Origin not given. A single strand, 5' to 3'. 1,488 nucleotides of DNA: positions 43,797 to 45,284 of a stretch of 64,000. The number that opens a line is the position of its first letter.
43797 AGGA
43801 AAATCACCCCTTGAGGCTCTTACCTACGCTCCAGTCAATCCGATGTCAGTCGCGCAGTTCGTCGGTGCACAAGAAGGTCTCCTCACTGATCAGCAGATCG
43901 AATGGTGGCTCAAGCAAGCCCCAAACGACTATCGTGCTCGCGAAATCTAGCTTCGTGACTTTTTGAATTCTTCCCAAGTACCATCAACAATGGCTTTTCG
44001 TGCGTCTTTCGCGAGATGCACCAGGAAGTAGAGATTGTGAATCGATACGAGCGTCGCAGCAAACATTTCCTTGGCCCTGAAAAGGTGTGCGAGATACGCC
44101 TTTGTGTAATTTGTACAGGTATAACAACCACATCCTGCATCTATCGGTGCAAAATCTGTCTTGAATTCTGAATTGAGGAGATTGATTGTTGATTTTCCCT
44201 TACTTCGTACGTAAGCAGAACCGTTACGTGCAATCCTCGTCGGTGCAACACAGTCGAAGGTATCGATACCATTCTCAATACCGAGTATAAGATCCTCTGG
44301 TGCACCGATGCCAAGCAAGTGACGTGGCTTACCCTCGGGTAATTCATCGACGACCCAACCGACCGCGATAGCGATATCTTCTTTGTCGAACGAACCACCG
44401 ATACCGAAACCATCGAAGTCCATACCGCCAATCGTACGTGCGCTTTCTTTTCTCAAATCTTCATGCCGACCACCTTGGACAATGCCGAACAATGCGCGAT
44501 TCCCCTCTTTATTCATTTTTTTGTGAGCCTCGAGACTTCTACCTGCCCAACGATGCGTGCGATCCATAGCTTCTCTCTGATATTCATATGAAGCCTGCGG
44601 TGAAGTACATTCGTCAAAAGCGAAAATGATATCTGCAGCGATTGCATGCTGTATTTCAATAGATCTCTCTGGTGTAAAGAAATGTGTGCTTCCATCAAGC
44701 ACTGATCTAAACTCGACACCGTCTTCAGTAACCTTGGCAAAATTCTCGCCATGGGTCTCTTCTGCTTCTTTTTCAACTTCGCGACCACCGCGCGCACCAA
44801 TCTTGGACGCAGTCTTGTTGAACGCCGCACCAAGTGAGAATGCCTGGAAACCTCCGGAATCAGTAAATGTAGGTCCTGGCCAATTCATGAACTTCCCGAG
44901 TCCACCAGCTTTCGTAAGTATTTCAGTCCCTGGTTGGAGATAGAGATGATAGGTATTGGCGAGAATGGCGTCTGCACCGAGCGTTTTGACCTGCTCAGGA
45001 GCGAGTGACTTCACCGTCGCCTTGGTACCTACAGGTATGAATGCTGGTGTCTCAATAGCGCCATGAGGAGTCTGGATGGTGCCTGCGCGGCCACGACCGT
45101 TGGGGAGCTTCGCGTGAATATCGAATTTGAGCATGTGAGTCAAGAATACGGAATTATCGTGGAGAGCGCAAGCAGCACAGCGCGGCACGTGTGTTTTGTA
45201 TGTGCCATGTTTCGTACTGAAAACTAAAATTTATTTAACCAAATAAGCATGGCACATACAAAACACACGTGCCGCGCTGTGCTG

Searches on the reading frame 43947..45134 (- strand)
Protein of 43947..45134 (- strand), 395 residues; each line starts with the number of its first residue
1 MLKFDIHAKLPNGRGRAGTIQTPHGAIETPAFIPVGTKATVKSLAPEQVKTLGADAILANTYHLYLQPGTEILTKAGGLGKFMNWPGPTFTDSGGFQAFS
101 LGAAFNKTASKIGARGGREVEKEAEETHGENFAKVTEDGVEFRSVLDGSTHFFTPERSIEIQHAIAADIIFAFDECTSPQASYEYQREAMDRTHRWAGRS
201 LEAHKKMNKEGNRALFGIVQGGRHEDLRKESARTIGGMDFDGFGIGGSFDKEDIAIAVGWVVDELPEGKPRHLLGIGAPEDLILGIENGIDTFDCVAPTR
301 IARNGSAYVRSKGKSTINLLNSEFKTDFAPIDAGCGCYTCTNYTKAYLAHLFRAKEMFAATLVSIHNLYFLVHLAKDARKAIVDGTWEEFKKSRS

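Call 14: search_protein_families(library=pfam, proteins=[window:43947-45134:-])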
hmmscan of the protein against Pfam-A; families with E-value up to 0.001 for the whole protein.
window:43947-45134:- (395 aa): 1 family
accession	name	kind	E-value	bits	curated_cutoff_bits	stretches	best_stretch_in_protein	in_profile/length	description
PF01702.25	TGT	-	2.5e-135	451.6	26.3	2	132-394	92-351/357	Queuine tRNA-ribosyltransferase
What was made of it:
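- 43947..45134 (-): tgt (tRNA-guanine transglycosylase), transcribed away from the palindrome. PF01702, E = 2.5e-135 (call 14).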

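Call 17: find_encoding_contigs(protein=window:43947-45134:-, flank=3000, max_places=10)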
Protein window:43947-45134:- (395 aa): no gene with exactly this product is on record in the collection.

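Call 19: find_homologous_proteins(query=window:43947-45134:-, max_evalue=1e-50)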
Query window:43947-45134:- (395 aa): 8000 proteins with E <= 1e-50 among 8000 candidates; the best 120 are listed.
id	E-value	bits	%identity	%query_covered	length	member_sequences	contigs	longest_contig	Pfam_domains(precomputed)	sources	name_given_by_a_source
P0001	2.3e-268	907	100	100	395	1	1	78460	PF01702.26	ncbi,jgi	ncbi:MAG: hypothetical protein RLY66_409 [Candidatus Parcubacteria bacterium]|jgi:queuine tRNA-ribos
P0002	2.6e-230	782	85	100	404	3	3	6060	PF01702.26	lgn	-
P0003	2.4e-218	743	83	99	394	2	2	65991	PF01702.26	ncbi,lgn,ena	ncbi:MAG: tRNA guanosine(34) transglycosylase Tgt [Patescibacteria group bacterium]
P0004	2.7e-214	729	79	99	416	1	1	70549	PF01702.26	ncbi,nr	ncbi:MAG: tRNA guanosine(34) transglycosylase Tgt [Candidatus Pacebacteria bacterium]|nr:tRNA guanos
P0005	1.3e-209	714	78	100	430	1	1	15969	PF01702.26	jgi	jgi:queuine tRNA-ribosyltransferase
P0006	2.8e-202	690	75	99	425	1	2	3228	PF01702.26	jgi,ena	jgi:queuine tRNA-ribosyltransferase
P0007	8.4e-199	678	74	99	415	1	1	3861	PF01702.26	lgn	-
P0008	5.3e-192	656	71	100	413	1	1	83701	PF01702.26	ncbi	-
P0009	1.1e-191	655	71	99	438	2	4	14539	PF01702.26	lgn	-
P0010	1.6e-191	654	72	99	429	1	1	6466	PF01702.26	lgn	-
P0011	8.3e-190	649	70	99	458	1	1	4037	PF01702.26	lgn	-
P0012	3.4e-189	647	72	100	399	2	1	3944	PF01702.26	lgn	-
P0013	6.7e-189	646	69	100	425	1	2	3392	PF01702.26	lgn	-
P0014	1.6e-187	641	72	100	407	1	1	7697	PF01702.26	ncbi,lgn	-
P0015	4.0e-187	640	72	99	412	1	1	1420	PF01702.26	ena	-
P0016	1.0e-185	635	72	99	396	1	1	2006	PF01702.26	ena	-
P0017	9.1e-185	632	71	99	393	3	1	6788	PF01702.26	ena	-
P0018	1.2e-184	632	72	99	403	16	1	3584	PF01702.26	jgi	jgi:queuine tRNA-ribosyltransferase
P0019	1.2e-184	632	72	99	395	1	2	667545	PF01702.26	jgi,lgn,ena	-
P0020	3.7e-184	630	68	99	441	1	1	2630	PF01702.26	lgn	-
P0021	7.9e-184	629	71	99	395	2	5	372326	PF01702.26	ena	-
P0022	9.5e-184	629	72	99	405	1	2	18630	PF01702.26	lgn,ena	-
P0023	1.6e-183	628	72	99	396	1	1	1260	PF01702.26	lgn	-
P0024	1.9e-183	628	73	99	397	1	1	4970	PF01702.26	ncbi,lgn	-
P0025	2.8e-183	627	72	99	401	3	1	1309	PF01702.26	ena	-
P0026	8.2e-183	626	70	99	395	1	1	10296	PF01702.26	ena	-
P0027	9.6e-183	625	69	99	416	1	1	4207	PF01702.26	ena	-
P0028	2.2e-182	624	72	99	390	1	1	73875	PF01702.26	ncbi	-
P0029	2.2e-182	624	69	100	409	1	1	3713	PF01702.26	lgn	-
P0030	2.6e-182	624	71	99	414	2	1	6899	PF01702.26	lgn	-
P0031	4.6e-182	623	71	99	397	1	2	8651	PF01702.26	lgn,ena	-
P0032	4.6e-182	623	72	99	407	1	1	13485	PF01702.26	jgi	jgi:queuine tRNA-ribosyltransferase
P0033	1.1e-181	622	72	99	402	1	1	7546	PF01702.26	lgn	-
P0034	1.4e-181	622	66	99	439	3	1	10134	PF01702.26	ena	-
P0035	4.2e-181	620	71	99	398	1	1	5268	PF01702.26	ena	-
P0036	7.6e-181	619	68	99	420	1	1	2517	PF01702.26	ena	-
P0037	7.9e-181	619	70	99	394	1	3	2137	PF01702.26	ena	-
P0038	8.8e-181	619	70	99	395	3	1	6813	PF01702.26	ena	-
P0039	9.3e-181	619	72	99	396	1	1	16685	PF01702.26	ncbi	-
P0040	2.8e-180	617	70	100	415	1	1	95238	PF01702.26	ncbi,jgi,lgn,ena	-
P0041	3.2e-180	617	64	99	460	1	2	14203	PF01702.26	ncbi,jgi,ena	-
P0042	6.2e-180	616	69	99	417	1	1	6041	PF01702.26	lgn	-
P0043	8.0e-180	616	69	99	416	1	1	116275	PF01702.26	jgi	jgi:queuine tRNA-ribosyltransferase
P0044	1.1e-179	615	71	99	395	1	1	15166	PF01702.26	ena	-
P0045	1.2e-179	615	71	99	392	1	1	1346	PF01702.26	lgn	-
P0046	1.7e-179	615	71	99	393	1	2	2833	PF01702.26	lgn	-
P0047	1.8e-179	615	70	99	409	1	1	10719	PF01702.26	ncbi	-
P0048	2.4e-179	614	67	99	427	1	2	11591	PF01702.26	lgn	-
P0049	2.6e-179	614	66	99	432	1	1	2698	PF01702.26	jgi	-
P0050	2.6e-179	614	71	99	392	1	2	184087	PF01702.26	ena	-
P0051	3.0e-179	614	67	99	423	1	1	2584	PF01702.26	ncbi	-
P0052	3.3e-179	614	70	99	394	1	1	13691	PF01702.26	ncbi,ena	-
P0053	4.0e-179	614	70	99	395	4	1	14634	PF01702.26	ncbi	-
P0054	6.1e-179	613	71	99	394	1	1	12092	PF01702.26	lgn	-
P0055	6.3e-179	613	64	99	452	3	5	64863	PF01702.26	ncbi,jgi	jgi:queuine tRNA-ribosyltransferase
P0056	6.4e-179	613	69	99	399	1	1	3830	PF01702.26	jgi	jgi:queuine tRNA-ribosyltransferase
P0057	7.8e-179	613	65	100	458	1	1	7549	PF01702.26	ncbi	-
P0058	9.1e-179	612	71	99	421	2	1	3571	PF01702.26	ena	-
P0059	9.6e-179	612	66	99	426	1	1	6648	PF01702.26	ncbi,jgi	ncbi:MAG: hypothetical protein RL536_657 [Candidatus Parcubacteria bacterium]|jgi:queuine tRNA-ribos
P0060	9.9e-179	612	70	99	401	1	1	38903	PF01702.26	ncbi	-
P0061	1.2e-178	612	68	99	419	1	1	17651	PF01702.26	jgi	jgi:queuine tRNA-ribosyltransferase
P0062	1.5e-178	612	70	99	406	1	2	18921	PF01702.26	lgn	-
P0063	2.2e-178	611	71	99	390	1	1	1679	PF01702.26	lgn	-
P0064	2.6e-178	611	70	99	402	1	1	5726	PF01702.26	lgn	-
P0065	2.8e-178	611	68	100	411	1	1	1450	PF01702.26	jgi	-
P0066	3.6e-178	610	66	99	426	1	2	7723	PF01702.26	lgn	-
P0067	3.6e-178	610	68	99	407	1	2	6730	PF01702.26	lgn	-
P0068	3.7e-178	610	70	99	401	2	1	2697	PF01702.26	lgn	-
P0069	5.9e-178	610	71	99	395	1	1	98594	PF01702.26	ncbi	ncbi:MAG: tRNA guanosine(34) transglycosylase Tgt [Patescibacteria group bacterium]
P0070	6.3e-178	610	69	99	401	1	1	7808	PF01702.26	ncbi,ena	-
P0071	6.4e-178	610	65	99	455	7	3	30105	PF01702.26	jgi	-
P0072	6.8e-178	609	68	99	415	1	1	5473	PF01702.26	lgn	-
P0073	7.0e-178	609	70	99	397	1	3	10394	PF01702.26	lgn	-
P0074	2.0e-177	608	70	98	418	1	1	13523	PF01702.26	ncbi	-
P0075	2.0e-177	608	69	99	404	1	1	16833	PF01702.26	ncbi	-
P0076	2.9e-177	607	69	99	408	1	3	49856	PF01702.26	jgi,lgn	jgi:queuine tRNA-ribosyltransferase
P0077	4.5e-177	607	68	99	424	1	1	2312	PF01702.26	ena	-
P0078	6.1e-177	606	69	99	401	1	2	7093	PF01702.26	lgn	-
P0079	7.7e-177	606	69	99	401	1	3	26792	PF01702.26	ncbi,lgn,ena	-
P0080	7.9e-177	606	68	99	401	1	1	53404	PF01702.26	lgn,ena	-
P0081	8.4e-177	606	67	99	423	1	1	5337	PF01702.26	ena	-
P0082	1.0e-176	606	67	99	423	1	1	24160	PF01702.26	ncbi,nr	ncbi:MAG: tRNA guanosine(34) transglycosylase Tgt [bacterium]|nr:tRNA guanosine(34) transglycosylase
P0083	1.5e-176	605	68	99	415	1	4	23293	PF01702.26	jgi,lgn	jgi:queuine tRNA-ribosyltransferase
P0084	2.0e-176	605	72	96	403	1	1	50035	PF01702.26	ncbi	-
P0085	2.1e-176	605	68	99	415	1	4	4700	PF01702.26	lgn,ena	-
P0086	2.3e-176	604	67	100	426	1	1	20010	PF01702.26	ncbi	-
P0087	2.4e-176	604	66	99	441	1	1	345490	PF01702.26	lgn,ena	-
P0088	5.2e-176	603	67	99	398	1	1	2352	PF01702.26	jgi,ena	-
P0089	6.1e-176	603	68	99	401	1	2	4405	PF01702.26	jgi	jgi:queuine tRNA-ribosyltransferase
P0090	6.2e-176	603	69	99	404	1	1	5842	PF01702.26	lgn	-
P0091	7.5e-176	603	70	99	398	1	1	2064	PF01702.26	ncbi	-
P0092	8.3e-176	603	69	99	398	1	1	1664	PF01702.26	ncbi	-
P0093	9.2e-176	602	63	100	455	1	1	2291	PF01702.26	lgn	-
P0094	1.3e-175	602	68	99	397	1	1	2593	PF01702.26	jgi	-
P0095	2.2e-175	601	67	100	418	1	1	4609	PF01702.26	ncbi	-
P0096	2.2e-175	601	68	99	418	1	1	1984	PF01702.26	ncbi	-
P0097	3.1e-175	601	66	99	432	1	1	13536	PF01702.26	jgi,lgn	-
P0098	3.5e-175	601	67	100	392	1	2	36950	PF01702.26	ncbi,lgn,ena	-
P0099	4.6e-175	600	69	99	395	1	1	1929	PF01702.26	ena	-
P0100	6.8e-175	600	68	99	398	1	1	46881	PF01702.26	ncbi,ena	-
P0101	8.1e-175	599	69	99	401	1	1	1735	PF01702.26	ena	-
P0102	1.2e-174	599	68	99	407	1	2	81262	PF01702.26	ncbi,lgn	-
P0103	1.3e-174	599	70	99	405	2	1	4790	PF01702.26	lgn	-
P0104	1.5e-174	599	68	99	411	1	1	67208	PF01702.26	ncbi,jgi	ncbi:MAG: tRNA guanosine(34) transglycosylase Tgt [Candidatus Paceibacterota bacterium]|jgi:queuine 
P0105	1.7e-174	598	69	99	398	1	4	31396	PF01702.26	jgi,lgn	jgi:queuine tRNA-ribosyltransferase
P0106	1.8e-174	598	69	99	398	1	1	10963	PF01702.26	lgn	-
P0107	1.8e-174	598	64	99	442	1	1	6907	PF01702.26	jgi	jgi:queuine tRNA-ribosyltransferase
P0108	1.9e-174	598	67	99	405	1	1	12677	PF01702.26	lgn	-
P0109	1.9e-174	598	67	99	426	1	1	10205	PF01702.26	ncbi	-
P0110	2.0e-174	598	65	99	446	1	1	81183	PF01702.26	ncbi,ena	-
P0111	2.1e-174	598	69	99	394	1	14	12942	PF01702.26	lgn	-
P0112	2.1e-174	598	69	99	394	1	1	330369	PF01702.26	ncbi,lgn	-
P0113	2.2e-174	598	65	99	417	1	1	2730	PF01702.26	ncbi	-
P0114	2.7e-174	598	68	99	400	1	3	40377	PF01702.26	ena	-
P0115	2.7e-174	598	67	100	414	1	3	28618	PF01702.26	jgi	jgi:queuine tRNA-ribosyltransferase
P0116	2.8e-174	598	68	99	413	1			PF01702.26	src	-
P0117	2.9e-174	598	67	98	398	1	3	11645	PF01702.26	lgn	-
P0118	3.1e-174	597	68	99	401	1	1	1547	PF01702.26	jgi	jgi:queuine tRNA-ribosyltransferase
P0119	3.1e-174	597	66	99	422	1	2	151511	PF01702.26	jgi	jgi:queuine tRNA-ribosyltransferase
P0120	5.4e-174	597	67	99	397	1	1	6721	PF01702.26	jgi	jgi:queuine tRNA-ribosyltransferase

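Call 20: find_encoding_contigs(protein=P0001, flank=4000, max_places=6)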
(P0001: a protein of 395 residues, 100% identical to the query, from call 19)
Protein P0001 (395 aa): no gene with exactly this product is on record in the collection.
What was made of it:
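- Tried and rejected: An exact-protein look-up for Tgt failed twice (calls 17, 20).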

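Call 21: find_encoding_contigs(protein=P0002, flank=4000, max_places=6)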
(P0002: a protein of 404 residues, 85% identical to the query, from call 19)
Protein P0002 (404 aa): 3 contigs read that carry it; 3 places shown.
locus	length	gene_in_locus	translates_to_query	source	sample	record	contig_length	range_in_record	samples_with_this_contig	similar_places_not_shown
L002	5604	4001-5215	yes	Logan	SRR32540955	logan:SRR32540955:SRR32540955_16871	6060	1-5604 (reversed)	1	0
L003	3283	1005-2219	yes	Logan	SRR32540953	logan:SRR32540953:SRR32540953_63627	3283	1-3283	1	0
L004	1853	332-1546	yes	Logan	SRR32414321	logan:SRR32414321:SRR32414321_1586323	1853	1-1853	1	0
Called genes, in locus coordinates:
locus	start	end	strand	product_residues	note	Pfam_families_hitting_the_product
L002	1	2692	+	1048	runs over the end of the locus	?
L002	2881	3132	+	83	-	PF00076:RRM_1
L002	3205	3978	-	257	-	PF18306:LDcluster4, PF03641:Lysine_decarbox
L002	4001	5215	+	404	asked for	PF01702:TGT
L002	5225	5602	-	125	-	?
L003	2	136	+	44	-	?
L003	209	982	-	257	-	PF18306:LDcluster4, PF03641:Lysine_decarbox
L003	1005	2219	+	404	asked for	PF01702:TGT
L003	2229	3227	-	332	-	PF00294:PfkB, PF08543:Phos_pyr_kin (weak)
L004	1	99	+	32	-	?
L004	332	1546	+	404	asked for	PF01702:TGT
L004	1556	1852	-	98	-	?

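Call 22: find_encoding_contigs(protein=P0003, flank=4000, max_places=6)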
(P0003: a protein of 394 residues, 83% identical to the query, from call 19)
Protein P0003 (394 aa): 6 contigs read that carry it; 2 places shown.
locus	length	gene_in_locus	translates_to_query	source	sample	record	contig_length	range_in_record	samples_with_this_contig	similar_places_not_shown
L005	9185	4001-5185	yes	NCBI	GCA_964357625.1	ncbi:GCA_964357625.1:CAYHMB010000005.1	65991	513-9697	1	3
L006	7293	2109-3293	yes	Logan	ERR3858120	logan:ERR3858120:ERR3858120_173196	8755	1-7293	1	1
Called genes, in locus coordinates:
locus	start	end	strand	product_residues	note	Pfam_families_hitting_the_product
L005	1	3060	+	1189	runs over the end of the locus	PF17957:Big_7, PF13385:Laminin_G_3, PF18998:Flg_new_2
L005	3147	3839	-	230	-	PF18306:LDcluster4, PF03641:Lysine_decarbox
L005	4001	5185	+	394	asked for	PF01702:TGT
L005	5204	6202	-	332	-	PF00294:PfkB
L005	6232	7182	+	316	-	PF01116:F_bP_aldolase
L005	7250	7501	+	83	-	-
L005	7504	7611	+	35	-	-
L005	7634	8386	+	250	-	PF07963:N_methyl, PF13385:Laminin_G_3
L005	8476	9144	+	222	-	PF01386:Ribosomal_L25p, PF14693:Ribosomal_TL5_C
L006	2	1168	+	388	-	?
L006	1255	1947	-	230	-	PF18306:LDcluster4, PF03641:Lysine_decarbox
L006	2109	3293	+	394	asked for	PF01702:TGT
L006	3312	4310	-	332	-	PF00294:PfkB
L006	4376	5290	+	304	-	PF01116:F_bP_aldolase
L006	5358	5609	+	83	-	-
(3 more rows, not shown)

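Call 29: find_related_loci(query=window:43947-45134:-, collection=genome_contigs, flank=3000)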
Query window:43947-45134:- (395 aa) in genome_contigs; peptide patterns used: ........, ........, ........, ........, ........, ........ (x = any residue, [..] = any of these).
599 stretches matched a pattern (row limit reached: there are more); 544 encode a relative of the query (tblastn E <= 1e-3); the best 80 are kept; 80 distinct loci.
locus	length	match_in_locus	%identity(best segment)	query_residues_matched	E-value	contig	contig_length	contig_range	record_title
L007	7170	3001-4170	83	1-392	0e+0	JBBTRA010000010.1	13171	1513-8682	MAG: Patescibacteria group bacterium isolate H41-bin055_1 H41_bin055_1_000000000010, whole genome shotgun sequence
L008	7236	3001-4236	71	1-394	0e+0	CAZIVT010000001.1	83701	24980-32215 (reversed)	MAG TPA_asm: uncultured Candidatus Saccharibacteria bacterium isolate SRP300315_co1_71 genome assembly, contig: NODE_149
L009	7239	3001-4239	79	1-393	0e+0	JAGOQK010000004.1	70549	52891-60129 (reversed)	MAG: Candidatus Paceibacterota bacterium isolate Gw_Eff_bin_108 Gw_Eff_506_length_70549_cov_5.946522, whole genome shotg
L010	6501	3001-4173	72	1-395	0e+0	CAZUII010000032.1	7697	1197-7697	MAG TPA_asm: uncultured Candidatus Saccharibacteria bacterium isolate SRP342105_co1_365 genome assembly, contig: NODE_13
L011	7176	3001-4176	71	2-393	0e+0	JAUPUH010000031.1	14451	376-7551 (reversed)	MAG: Patescibacteria group bacterium isolate erpe_2018_sw_15hr_WHONDRS-SW48-000090_B_bin.52 scaffold_229098, whole genom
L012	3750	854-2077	71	2-392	0e+0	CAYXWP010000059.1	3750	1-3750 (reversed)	MAG TPA_asm: uncultured Candidatus Saccharibacteria bacterium isolate SRP062349_co2_4 genome assembly, contig: NODE_1451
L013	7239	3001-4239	70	1-395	0e+0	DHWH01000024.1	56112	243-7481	MAG TPA_asm: Patescibacteria group bacterium UBA5187 UBA5187_contig_2556, whole genome shotgun sequence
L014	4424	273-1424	73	2-391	0e+0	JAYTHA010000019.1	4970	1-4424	MAG: Candidatus Taylorbacteria bacterium isolate GFS_2430 GFS_2430_18, whole genome shotgun sequence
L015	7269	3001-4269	67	1-395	0e+0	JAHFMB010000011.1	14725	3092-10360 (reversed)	MAG: Candidatus Taylorbacteria bacterium isolate nzgw447 NODE_5947_length_14726_cov_3.267648, whole genome shotgun seque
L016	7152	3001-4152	72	2-392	0e+0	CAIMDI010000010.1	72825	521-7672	Candidatus Taylorbacteria bacterium isolate KTt_bin-0984 genome assembly, contig: bin-0984:10/36, whole genome shotgun s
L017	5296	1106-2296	69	2-393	0e+0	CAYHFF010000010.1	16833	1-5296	MAG TPA_asm: uncultured Candidatus Saccharibacteria bacterium isolate ERP119705_co13_209 genome assembly, contig: NODE_4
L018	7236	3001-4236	70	4-392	0e+0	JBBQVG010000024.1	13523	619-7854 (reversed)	MAG: Candidatus Paceibacteria bacterium isolate Co_metawrap_1985 Cmw_1985_k141_7477180_length_13523_cov_8.9976, whole ge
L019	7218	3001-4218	68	1-392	0e+0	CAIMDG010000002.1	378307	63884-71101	uncultured bacterium isolate KTt_bin-0975 genome assembly, contig: bin-0975:2/3, whole genome shotgun sequence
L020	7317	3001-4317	65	1-392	0e+0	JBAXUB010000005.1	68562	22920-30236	MAG: Candidatus Taylorbacteria bacterium isolate ELA650 MAG650_5, whole genome shotgun sequence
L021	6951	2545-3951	61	1-393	0e+0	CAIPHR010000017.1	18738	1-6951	uncultured bacterium isolate MJ-2014_bin-1666 genome assembly, contig: bin-1666:17/95, whole genome shotgun sequence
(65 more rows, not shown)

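Call 45: find_encoding_contigs(protein=P0005, flank=3000, max_places=4)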
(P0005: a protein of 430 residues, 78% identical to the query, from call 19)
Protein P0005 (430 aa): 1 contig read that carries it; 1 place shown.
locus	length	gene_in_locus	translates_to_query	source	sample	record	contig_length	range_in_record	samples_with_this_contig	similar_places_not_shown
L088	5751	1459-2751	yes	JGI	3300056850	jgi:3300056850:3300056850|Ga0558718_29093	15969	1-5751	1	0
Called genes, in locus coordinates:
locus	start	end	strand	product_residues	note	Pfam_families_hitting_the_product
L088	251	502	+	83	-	PF00076:RRM_1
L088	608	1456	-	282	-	PF18306:LDcluster4, PF03641:Lysine_decarbox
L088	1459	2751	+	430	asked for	PF01702:TGT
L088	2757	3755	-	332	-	PF00294:PfkB, PF08543:Phos_pyr_kin (weak)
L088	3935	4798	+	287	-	PF01116:F_bP_aldolase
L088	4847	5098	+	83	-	-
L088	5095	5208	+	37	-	-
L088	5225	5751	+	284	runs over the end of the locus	PF07963:N_methyl, PF13385:Laminin_G_3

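Call 46: find_encoding_contigs(protein=P0006, flank=3000, max_places=4)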
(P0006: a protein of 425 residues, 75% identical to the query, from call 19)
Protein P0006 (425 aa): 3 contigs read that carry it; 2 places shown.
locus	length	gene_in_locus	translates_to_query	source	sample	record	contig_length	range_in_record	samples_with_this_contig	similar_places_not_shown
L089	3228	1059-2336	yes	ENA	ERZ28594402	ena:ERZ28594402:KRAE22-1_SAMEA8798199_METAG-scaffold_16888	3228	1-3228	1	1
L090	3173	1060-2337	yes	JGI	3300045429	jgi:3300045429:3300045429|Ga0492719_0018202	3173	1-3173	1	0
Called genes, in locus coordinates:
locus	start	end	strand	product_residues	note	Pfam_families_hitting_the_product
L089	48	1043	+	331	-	PF00294:PfkB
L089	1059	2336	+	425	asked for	PF01702:TGT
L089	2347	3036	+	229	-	PF18306:LDcluster4, PF03641:Lysine_decarbox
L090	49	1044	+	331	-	PF00294:PfkB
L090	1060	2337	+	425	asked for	PF01702:TGT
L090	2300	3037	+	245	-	PF18306:LDcluster4, PF03641:Lysine_decarbox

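Call 47: find_encoding_contigs(protein=P0007, flank=3000, max_places=4)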
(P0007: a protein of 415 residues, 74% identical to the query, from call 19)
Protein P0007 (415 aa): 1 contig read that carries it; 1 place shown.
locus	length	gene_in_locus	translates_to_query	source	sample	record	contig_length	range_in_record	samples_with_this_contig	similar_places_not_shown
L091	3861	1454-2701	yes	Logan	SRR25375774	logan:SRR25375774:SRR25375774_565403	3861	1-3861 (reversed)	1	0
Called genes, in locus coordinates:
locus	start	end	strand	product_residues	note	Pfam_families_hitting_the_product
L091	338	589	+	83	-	PF00076:RRM_1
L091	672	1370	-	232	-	PF18306:LDcluster4, PF03641:Lysine_decarbox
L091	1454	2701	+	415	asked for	PF01702:TGT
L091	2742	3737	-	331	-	PF00294:PfkB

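Call 84: list_cluster_members(proteins=[P0001])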
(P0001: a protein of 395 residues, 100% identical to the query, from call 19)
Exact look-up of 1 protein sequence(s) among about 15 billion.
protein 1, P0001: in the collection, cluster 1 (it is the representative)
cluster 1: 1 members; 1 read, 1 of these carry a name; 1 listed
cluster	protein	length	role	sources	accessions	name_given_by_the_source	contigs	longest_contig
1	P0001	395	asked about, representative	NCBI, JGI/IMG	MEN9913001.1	MAG: hypothetical protein RLY66_409 [Candidatus Parcubacteria bacterium] | queuine tRNA-ribosyltransferase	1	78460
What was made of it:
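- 43947..45134 (-): P0001 / MEN9913001.1, Candidatus Parcubacteria MAG (calls 19, 84).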
